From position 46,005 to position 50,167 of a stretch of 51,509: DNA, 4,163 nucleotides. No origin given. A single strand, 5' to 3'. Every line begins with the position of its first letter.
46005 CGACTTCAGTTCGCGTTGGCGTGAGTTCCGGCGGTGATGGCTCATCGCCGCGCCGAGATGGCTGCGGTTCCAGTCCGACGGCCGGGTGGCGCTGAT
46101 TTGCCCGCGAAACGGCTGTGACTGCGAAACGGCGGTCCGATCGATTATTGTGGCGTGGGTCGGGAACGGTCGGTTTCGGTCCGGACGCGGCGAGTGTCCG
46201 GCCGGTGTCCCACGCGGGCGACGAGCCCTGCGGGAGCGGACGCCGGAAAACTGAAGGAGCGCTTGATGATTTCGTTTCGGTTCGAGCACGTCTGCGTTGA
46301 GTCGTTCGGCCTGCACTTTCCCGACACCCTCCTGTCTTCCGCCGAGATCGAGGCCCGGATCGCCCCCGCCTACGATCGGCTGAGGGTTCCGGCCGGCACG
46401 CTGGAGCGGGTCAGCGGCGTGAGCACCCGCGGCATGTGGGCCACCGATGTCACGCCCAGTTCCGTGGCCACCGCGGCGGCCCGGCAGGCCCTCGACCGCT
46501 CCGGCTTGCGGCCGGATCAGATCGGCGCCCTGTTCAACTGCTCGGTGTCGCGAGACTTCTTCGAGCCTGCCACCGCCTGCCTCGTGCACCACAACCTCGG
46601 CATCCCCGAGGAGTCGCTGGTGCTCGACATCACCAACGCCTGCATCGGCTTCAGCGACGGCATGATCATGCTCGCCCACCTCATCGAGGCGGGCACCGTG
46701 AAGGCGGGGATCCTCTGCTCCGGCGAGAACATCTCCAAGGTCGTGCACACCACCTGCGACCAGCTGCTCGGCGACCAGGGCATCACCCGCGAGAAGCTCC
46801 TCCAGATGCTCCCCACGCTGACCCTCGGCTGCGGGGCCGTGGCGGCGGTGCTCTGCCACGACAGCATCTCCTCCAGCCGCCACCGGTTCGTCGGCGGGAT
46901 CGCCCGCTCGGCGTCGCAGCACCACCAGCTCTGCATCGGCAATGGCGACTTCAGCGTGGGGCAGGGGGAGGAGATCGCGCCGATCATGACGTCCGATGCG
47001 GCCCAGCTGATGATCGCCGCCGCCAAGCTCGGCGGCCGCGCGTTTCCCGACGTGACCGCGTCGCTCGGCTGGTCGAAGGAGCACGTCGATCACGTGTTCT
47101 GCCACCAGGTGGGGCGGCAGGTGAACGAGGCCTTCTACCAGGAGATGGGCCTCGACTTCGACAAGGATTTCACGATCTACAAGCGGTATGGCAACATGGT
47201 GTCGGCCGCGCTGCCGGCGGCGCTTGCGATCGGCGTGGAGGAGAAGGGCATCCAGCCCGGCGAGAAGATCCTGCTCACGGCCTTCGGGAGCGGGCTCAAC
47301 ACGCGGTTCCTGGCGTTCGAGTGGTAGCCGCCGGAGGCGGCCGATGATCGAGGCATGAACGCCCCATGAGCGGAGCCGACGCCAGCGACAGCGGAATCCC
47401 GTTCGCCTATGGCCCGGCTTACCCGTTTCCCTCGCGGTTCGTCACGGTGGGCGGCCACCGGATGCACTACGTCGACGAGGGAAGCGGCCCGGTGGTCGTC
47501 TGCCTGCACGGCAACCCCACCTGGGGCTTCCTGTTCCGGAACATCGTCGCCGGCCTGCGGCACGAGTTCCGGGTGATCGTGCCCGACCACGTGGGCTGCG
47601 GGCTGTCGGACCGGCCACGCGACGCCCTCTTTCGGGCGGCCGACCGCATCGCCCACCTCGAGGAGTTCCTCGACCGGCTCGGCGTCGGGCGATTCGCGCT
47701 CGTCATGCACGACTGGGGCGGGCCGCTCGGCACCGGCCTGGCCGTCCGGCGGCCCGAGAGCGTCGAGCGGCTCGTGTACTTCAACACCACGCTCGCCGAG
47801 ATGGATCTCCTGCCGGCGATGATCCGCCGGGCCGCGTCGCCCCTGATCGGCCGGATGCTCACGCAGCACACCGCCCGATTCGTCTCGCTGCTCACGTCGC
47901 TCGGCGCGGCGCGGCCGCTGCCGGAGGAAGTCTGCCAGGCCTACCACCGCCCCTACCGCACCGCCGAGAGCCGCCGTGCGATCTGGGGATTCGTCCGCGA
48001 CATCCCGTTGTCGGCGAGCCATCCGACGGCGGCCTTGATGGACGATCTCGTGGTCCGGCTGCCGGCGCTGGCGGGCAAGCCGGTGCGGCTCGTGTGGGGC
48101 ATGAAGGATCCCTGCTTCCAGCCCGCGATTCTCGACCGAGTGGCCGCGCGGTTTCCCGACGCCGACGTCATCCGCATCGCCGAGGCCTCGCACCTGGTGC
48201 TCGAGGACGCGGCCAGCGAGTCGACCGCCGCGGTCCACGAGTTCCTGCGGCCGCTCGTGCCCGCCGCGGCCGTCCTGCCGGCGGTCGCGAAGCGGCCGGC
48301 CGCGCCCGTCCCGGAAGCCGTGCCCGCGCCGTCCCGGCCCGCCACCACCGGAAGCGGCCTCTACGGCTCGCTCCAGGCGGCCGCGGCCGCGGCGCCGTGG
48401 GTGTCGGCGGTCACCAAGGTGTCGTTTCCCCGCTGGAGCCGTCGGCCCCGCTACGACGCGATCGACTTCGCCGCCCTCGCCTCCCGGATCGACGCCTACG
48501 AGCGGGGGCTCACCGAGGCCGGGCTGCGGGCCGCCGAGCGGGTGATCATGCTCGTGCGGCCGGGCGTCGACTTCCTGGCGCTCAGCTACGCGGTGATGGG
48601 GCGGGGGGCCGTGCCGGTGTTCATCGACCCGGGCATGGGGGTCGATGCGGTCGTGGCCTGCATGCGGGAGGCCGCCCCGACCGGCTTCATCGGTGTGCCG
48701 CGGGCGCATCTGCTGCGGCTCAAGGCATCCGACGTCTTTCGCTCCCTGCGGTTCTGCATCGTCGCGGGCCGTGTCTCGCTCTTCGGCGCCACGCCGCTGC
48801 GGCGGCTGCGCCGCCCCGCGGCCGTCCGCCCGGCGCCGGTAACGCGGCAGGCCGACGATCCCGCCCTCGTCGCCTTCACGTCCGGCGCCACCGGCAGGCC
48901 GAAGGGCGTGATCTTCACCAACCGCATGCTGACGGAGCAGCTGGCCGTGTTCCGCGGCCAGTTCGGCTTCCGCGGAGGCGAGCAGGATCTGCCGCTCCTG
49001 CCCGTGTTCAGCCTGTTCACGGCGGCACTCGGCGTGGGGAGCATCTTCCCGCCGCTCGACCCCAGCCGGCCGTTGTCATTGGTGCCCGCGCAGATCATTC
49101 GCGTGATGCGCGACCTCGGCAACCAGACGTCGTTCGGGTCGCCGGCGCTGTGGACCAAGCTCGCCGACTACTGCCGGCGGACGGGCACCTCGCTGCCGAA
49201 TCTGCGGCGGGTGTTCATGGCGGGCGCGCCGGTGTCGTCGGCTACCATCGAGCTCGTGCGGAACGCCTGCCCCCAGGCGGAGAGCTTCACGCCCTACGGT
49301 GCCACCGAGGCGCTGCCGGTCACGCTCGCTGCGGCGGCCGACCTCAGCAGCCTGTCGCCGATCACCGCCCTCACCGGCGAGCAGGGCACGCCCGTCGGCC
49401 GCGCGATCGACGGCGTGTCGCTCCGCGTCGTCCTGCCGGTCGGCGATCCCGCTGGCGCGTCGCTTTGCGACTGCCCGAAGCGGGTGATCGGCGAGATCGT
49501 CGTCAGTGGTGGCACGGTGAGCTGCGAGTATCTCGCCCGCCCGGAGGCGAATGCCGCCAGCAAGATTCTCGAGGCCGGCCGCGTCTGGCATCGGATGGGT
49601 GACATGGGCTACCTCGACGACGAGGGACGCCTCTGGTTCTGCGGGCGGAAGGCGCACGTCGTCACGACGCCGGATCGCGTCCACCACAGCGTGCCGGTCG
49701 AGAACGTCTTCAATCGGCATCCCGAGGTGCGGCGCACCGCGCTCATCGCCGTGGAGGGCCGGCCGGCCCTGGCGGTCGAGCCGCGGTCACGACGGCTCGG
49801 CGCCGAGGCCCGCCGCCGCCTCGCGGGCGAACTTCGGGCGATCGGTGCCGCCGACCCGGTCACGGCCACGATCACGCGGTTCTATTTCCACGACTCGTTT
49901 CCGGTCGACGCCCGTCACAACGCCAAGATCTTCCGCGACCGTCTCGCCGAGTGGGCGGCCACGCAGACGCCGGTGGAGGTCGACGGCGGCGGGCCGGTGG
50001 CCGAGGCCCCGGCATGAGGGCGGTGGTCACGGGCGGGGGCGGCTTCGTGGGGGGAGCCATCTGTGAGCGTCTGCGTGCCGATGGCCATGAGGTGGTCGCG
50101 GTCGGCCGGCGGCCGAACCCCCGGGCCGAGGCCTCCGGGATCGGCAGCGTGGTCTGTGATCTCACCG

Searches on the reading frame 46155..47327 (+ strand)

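Call 10: search_protein_families(library=pfam, proteins=[window:46155-47327:+], max_evalue=0.001)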
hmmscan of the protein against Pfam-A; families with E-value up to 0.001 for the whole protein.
window:46155-47327:+ (390 aa): 3 families
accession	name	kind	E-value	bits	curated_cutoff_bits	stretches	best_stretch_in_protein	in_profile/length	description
PF08541.16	ACP_syn_III_C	-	9e-23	80.7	26.6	1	304-390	4-90/90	3-Oxoacyl-[acyl-carrier-protein (ACP)] synthase III C terminal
PF00108.29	Thiolase_N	-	1.2e-08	35.1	26.4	1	96-215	18-137/260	Thiolase, N-terminal domain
PF08545.16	ACP_syn_III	-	4.8e-07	30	24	1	157-200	1-44/80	3-Oxoacyl-[acyl-carrier-protein (ACP)] synthase III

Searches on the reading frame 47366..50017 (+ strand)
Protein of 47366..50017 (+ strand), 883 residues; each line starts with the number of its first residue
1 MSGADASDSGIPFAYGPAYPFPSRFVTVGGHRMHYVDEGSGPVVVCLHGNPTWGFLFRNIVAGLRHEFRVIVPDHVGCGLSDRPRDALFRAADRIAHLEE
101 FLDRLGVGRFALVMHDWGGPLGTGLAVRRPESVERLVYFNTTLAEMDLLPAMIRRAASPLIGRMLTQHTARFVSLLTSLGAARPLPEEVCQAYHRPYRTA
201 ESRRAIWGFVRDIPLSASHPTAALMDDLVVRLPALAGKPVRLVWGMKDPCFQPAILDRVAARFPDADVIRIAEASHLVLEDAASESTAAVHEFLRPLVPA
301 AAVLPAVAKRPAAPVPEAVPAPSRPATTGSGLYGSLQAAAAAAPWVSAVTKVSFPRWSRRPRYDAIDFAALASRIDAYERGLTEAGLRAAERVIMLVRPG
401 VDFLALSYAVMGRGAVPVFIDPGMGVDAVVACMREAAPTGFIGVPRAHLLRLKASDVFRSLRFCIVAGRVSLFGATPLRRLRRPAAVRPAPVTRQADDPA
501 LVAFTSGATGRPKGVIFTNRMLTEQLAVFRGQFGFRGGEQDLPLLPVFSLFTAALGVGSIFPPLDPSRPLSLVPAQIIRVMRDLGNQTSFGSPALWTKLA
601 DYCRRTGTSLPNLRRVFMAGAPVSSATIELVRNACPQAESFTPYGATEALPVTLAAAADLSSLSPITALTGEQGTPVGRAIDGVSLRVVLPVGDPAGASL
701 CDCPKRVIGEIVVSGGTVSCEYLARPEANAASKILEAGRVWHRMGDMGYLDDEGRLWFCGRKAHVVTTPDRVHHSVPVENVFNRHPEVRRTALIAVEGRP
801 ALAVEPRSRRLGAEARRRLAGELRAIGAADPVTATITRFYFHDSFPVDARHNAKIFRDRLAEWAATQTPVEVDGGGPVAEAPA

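Call 21: search_protein_families(library=pfam, proteins=[window:47366-50017:+], max_evalue=0.001)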
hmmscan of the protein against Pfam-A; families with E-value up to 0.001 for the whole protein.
window:47366-50017:+ (883 aa): 3 families
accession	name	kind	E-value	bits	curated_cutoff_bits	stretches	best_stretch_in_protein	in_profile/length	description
PF00501.34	AMP-binding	-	6.7e-39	134.2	29.9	1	362-723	18-384/384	AMP-binding enzyme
PF00561.26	Abhydrolase_1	-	1.3e-26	94.2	25.8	1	42-282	1-244/245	alpha/beta hydrolase fold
PF12146.15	Hydrolase_4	-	0.00073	19.3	27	0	43-281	6-237/239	Serine aminopeptidase, S33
